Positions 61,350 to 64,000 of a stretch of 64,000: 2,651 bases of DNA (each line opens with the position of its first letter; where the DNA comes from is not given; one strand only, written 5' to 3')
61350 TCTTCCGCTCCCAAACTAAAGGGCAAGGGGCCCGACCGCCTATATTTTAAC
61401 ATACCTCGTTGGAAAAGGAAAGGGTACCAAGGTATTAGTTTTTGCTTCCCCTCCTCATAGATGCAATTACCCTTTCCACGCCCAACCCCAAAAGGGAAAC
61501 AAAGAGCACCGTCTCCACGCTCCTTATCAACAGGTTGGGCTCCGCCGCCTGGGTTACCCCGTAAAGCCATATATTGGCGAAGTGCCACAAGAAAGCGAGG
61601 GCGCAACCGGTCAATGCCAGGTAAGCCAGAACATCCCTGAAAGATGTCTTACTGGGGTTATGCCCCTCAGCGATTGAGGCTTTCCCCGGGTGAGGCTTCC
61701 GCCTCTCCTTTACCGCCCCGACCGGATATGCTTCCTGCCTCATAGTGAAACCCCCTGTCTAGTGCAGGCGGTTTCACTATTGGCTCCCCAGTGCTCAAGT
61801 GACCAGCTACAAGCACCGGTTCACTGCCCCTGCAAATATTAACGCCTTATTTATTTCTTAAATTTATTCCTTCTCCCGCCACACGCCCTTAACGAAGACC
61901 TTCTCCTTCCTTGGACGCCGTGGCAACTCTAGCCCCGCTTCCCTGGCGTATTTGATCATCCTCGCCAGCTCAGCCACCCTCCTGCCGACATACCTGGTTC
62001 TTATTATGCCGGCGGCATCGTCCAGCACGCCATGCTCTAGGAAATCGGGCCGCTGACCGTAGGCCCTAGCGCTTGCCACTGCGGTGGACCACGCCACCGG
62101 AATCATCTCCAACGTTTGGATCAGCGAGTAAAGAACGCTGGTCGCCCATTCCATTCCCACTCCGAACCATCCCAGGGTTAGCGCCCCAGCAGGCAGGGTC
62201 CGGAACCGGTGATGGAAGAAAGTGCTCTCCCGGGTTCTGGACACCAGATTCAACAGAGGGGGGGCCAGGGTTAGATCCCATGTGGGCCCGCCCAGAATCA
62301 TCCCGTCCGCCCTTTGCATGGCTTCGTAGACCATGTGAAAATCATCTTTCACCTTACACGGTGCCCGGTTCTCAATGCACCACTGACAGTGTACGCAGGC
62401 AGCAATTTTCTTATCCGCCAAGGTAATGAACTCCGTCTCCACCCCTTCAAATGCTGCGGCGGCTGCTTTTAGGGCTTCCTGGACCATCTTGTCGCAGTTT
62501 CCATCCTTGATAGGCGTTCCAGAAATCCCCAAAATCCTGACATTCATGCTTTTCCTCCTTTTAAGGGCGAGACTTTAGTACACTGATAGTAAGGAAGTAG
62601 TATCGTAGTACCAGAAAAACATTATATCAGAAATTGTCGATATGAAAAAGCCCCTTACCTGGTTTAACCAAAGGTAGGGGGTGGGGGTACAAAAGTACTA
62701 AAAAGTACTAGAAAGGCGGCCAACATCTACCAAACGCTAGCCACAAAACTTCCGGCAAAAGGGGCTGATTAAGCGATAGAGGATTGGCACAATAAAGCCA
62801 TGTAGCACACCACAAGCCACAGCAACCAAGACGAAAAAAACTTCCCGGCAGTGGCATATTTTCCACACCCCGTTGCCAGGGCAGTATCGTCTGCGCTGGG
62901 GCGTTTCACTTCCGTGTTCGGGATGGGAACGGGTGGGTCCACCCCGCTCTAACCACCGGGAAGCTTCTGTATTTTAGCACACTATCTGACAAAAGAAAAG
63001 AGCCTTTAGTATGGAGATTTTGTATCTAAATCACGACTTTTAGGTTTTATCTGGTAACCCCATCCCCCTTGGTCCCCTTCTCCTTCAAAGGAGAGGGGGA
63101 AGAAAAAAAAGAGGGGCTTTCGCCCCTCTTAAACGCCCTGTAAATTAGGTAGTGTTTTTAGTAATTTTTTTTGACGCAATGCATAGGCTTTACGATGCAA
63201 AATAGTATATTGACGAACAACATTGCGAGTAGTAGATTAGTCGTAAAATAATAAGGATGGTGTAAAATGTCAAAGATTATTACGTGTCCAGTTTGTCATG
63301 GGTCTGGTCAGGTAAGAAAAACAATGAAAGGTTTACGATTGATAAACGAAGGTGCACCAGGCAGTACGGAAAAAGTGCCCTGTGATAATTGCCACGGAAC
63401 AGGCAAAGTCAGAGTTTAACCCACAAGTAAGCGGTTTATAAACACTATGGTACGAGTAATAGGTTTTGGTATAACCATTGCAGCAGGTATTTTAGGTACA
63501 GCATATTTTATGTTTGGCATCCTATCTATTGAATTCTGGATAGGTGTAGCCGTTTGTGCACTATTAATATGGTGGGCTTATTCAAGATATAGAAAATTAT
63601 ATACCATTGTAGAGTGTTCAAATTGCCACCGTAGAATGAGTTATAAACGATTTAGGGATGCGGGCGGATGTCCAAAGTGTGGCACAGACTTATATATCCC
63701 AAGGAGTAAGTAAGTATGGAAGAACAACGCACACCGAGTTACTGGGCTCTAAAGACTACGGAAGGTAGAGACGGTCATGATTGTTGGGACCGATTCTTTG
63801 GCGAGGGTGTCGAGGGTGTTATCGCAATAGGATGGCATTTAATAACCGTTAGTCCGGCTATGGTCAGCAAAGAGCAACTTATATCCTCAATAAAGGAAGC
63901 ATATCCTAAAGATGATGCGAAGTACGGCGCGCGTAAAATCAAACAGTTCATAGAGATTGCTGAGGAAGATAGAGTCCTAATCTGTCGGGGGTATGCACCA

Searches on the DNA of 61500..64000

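Call 47: search_rna_families(source=window, start=61500, end=64000, threshold=evalue, max_evalue=0.001)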
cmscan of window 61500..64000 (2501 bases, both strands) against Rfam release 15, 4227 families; matches with E-value up to 0.001: 2.
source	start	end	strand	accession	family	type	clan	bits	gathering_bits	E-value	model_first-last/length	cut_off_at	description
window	62843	62960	-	RF00001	5S_rRNA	Gene; rRNA;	CL00113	83.2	38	1.3e-17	1-120/120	no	5S ribosomal RNA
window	61757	61840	-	RF01786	c-di-GMP-II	Cis-reg; riboswitch;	CL00127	62.5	53.5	5.8e-13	1-84/84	no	Cyclic di-GMP-II riboswitch aptamer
